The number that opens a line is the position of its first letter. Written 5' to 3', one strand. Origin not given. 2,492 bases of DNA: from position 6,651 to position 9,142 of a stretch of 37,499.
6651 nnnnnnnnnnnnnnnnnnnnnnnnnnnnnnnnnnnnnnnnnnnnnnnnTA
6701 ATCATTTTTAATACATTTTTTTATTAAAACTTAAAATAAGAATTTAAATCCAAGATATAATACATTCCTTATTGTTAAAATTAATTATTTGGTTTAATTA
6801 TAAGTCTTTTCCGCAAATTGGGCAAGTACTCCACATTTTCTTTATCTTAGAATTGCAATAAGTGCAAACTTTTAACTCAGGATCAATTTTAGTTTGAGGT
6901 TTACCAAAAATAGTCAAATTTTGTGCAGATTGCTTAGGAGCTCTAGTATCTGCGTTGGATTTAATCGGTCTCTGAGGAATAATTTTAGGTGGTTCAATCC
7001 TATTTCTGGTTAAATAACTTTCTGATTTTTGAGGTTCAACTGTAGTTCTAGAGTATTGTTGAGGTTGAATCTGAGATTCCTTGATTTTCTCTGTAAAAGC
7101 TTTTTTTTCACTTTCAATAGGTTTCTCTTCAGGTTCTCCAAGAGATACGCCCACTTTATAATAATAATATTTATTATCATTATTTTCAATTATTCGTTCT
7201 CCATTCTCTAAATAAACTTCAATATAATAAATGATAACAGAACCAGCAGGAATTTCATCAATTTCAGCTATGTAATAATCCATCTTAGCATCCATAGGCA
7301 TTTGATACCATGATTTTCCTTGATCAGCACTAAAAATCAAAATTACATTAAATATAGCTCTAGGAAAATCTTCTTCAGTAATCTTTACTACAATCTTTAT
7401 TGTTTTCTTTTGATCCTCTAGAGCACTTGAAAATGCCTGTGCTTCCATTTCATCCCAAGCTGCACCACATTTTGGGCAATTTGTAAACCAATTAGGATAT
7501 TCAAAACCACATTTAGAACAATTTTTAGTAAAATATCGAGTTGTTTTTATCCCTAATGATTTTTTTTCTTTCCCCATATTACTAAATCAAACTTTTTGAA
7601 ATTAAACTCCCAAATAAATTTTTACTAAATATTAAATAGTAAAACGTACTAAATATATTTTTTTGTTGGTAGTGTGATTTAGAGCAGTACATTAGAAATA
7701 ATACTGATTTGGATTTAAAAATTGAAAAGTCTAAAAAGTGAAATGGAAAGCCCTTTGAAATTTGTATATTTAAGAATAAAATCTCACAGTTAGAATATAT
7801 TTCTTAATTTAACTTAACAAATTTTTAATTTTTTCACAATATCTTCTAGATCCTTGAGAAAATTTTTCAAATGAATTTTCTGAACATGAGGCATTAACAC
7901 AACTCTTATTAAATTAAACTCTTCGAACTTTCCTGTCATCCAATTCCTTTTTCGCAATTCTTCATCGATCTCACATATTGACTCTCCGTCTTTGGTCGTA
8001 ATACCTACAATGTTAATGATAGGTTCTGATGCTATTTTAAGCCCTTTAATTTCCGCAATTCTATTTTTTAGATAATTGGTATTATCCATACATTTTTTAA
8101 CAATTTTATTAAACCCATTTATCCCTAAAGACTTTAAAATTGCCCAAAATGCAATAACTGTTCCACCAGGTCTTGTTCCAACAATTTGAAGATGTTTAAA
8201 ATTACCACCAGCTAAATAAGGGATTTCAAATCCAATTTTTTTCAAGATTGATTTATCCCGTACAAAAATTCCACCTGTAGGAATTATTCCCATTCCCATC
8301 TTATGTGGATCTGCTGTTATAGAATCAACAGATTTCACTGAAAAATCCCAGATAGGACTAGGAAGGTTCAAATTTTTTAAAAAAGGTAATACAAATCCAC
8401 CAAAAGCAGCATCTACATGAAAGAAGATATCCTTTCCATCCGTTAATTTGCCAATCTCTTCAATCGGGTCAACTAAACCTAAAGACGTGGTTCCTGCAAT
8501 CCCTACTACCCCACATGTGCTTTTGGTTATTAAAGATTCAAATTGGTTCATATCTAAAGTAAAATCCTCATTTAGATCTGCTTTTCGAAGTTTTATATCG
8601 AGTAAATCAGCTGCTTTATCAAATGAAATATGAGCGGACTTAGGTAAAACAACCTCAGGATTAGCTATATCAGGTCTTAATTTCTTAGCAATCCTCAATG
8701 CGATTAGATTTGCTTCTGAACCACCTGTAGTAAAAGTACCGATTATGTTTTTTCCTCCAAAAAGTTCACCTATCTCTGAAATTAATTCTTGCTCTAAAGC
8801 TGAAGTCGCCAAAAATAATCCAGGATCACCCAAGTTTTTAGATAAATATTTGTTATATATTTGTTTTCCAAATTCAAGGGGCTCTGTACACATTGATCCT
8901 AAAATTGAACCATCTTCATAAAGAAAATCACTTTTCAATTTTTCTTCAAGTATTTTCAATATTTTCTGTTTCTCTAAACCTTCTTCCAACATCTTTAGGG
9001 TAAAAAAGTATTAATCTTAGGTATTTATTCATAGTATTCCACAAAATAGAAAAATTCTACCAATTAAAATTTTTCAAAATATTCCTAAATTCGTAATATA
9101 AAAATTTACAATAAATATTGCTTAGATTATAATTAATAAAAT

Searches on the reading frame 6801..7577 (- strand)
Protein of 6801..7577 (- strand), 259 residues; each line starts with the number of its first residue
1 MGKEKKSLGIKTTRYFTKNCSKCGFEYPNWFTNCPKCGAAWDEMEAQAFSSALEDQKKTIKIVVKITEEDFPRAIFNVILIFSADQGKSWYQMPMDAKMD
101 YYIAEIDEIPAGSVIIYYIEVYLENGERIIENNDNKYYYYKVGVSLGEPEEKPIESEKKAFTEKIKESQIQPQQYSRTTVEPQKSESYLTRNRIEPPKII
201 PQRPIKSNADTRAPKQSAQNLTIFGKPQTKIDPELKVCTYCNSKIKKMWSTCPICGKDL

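Call 3: search_protein_families(library=pfam, proteins=[window:6801-7577:-], max_evalue=0.01)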
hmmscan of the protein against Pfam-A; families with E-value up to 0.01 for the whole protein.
window:6801-7577:- (259 aa): 8 families
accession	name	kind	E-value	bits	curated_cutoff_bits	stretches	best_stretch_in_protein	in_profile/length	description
PF12773.13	DZR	-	3e-06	27.7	27.3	0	233-256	10-45/45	Double zinc ribbon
PF17032.10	Zn_ribbon_15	-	8.8e-05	23.7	28.9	0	16-38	51-73/73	zinc-ribbon family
PF13248.11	Zn_ribbon_3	-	0.00011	22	27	0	236-259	3-26/26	zinc-ribbon domain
PF13240.11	Zn_Ribbon_1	-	0.00019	21.6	25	0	238-259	2-23/23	zinc-ribbon domain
PF18073.7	Zn_ribbon_LapB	-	0.00019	21.5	25.7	1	20-42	3-24/28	Rubredoxin metal binding domain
PF24460.1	DUF7575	-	0.00055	19.7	28.5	0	32-43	4-15/28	Domain of unknown function (DUF7575)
PF10146.14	zf-C4H2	-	0.0026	18.8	34.5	1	160-255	141-225/240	Zinc finger-containing protein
PF07282.18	Cas12f1-like_TNB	-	0.0086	16.7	26.3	0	14-42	25-51/60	Cas12f1-like, TNB domain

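Call 4: search_protein_families(library=ncbifam, proteins=[window:6801-7577:-], max_evalue=0.01)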
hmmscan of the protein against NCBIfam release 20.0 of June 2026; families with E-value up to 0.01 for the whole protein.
window:6801-7577:- (259 aa): 2 families
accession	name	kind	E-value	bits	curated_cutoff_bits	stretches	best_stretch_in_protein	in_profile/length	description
TIGR00416.1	sms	equivalog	6.1e-06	25.2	403.05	1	19-60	9-49/454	DNA repair protein RadA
NF049953.1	ribbon_DG_selen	exception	0.0017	18.3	130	0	18-41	6-29/172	zinc ribbon-containing (seleno)protein DG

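Call 50: find_homologous_proteins(query=window:6801-7577:-, max_evalue=0.001)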
Query window:6801-7577:- (259 aa): 366 proteins with E <= 0.001 among 524 candidates; the best 120 are listed.
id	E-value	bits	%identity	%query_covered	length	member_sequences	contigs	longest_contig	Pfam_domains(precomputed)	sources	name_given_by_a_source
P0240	9.6e-173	591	100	100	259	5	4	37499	PF12773.14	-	-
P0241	3.9e-146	503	86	100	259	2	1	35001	PF12773.14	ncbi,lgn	ncbi:MAG: hypothetical protein ACFFFT_06995 [Candidatus Thorarchaeota archaeon]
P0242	9.3e-145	499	86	100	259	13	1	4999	PF12773.14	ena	-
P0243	1.1e-142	492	83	100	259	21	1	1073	PF12773.14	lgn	-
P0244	7.1e-139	480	82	100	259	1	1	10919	PF12773.14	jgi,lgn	-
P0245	4.5e-137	474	81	100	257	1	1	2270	PF12773.14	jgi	jgi:uncharacterized protein with PIN domain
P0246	1.7e-136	472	80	100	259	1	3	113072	PF12773.14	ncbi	ncbi:MAG: hypothetical protein ACFE94_15670 [Candidatus Hodarchaeota archaeon]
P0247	2.2e-125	435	74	100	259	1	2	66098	PF12773.14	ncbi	ncbi:MAG: hypothetical protein ACFE8B_10265 [Candidatus Hermodarchaeota archaeon]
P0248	2.4e-125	435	76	100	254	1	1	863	PF12773.14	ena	-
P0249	7.8e-125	434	76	100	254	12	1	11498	PF12773.14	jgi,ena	-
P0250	1.5e-124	433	74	100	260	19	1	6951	PF12773.14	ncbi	-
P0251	2.3e-124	432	73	100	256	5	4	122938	PF12773.14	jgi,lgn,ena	jgi:hypothetical protein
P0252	6.1e-124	431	73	100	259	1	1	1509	PF12773.14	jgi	jgi:hypothetical protein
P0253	8.8e-124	430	73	100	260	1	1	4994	PF12773.14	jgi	jgi:hypothetical protein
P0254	2.5e-123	429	75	100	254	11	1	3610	PF12773.14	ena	-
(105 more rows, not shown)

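Call 60: predict_structure(alignment_id=A5)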
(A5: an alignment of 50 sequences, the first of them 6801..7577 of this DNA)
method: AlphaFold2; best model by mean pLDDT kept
length: 259 residues; sequences in the alignment: 50
mean_pLDDT: 60.0   pTM: 0.46
mean pLDDT of the five models: 60.0, 56.2, 56.1, 55.2, 51.4
residues with pLDDT >= 90: 0; 70-90: 84; 50-70: 98; < 50: 77
segments of 3 or more residues with pLDDT < 50: 1-9, 46-55, 143-152, 179-221
pLDDT, mean of each block of 10 residues (from residue 1): 42 56 61 66 49 55 70 79 77 82 77 74 74 59 44 54 61 67 35 41 38 39 49 65 72 74
secondary structure, 60 per line:
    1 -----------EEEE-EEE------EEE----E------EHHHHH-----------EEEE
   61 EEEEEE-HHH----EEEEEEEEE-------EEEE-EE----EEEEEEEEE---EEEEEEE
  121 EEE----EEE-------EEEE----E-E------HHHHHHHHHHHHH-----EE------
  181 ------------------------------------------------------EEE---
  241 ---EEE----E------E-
elements in order: E12-15 E17-19 E26-28 H41-45 E57-66 E75-83 E91-94 E102-110 E114-123 E128-130 E138-141 H155-167 E235-237 E244-246

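Call 63: fold_search(model_id=the predicted structure, library=pdb)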
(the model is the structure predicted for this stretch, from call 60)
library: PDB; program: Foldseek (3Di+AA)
matches with E <= 10: 1838; with E <= 0.001: 2
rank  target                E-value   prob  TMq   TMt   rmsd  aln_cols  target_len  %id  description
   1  7qm2_D                4.4e-04  1.00  0.24  0.37   4.8        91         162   23  Crystal structure of the PP1/PTG/beta-cyclodextrin ternary complex (released 2022-11-02)
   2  5t7a_A                8.6e-04  1.00  0.26  0.66   2.3        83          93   12  Crystal structure of Br derivative BhCBM56 (released 2017-08-23)
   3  5t7a_B                1.0e-03  1.00  0.26  0.67  10.0        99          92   10  Crystal structure of Br derivative BhCBM56 (released 2017-08-23)
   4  6i0x_B                1.3e-03  1.00  0.29  0.19   5.4        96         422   14  Porphyromonas gingivalis peptidylarginine deminase (PPAD) mutant G231N/E232T/N235D in complex with Cl-amidine. (released 2019-01-23)
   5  5ak7                  1.5e-03  1.00  0.29  0.19   2.6        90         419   12  Structure of wt Porphyromonas gingivalis peptidylarginine deiminase (released 2015-07-22)
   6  2xts_A                1.5e-03  1.00  0.24  0.17   4.6       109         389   16  Crystal Structure of the Sulfane Dehydrogenase SoxCD from Paracoccus pantotrophus (released 2010-12-08)
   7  4pw3_B                1.7e-03  1.00  0.19  0.15   5.2        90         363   11  Crystal structure of the sulfite dehydrogenase SorT from Sinorhizobium meliloti (released 2015-06-03)
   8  6i0x_A                2.0e-03  1.00  0.29  0.19   5.4        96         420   14  Porphyromonas gingivalis peptidylarginine deminase (PPAD) mutant G231N/E232T/N235D in complex with Cl-amidine. (released 2019-01-23)
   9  4pw3_A                2.5e-03  1.00  0.20  0.15   5.1        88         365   11  Crystal structure of the sulfite dehydrogenase SorT from Sinorhizobium meliloti (released 2015-06-03)
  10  5k3x_A                2.5e-03  1.00  0.20  0.16   5.8        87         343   13  Crystal Structure of the sulfite dehydrogenase, SorT R78K mutant from Sinorhizobium meliloti (released 2017-05-24)
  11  5k3x_B                2.7e-03  1.00  0.20  0.15   4.2        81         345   12  Crystal Structure of the sulfite dehydrogenase, SorT R78K mutant from Sinorhizobium meliloti (released 2017-05-24)
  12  1j0j_A                3.1e-03  1.00  0.23  0.11   5.2        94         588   19  Crystal structure of neopullulanase E357Q complex with maltotetraose (released 2003-01-28)
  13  2blf_A                3.1e-03  0.99  0.20  0.14   5.0        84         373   17  Sulfite dehydrogenase from Starkeya Novella (released 2005-04-28)
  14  4ytg                  3.4e-03  1.00  0.28  0.18   8.8       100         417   12  Crystal structure of Porphyromonas gingivalis peptidylarginine deiminase (PPAD) mutant C351A in complex with dipeptide M (released 2015-07-01)
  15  2ca4_A                3.4e-03  1.00  0.20  0.15   5.0        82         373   15  Sulfite dehydrogenase from Starkeya Novella mutant (released 2007-02-20)
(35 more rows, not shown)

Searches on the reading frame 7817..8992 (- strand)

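Call 3: search_protein_families(library=pfam, proteins=[window:7817-8992:-], max_evalue=0.01)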
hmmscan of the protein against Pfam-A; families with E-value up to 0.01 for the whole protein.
window:7817-8992:- (392 aa): 5 families
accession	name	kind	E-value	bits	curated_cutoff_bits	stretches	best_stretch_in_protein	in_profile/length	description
PF00282.25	Pyridoxal_deC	-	1.3e-35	123.3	27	1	70-329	84-370/375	Pyridoxal-dependent decarboxylase conserved domain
PF00266.25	Aminotran_5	-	5.1e-12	45.9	21.5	1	80-196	58-177/371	Aminotransferase class-V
PF00155.27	Aminotran_1_2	-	3.5e-06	26.9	19.7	1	67-202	44-193/361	Aminotransferase class I and II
PF01212.27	Beta_elim_lyase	-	8.8e-05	22.4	27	1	68-196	35-170/288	Beta-eliminating lyase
PF01041.23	DegT_DnrJ_EryC1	-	0.00032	20.5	19.8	1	72-196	31-147/360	DegT/DnrJ/EryC1/StrS aminotransferase family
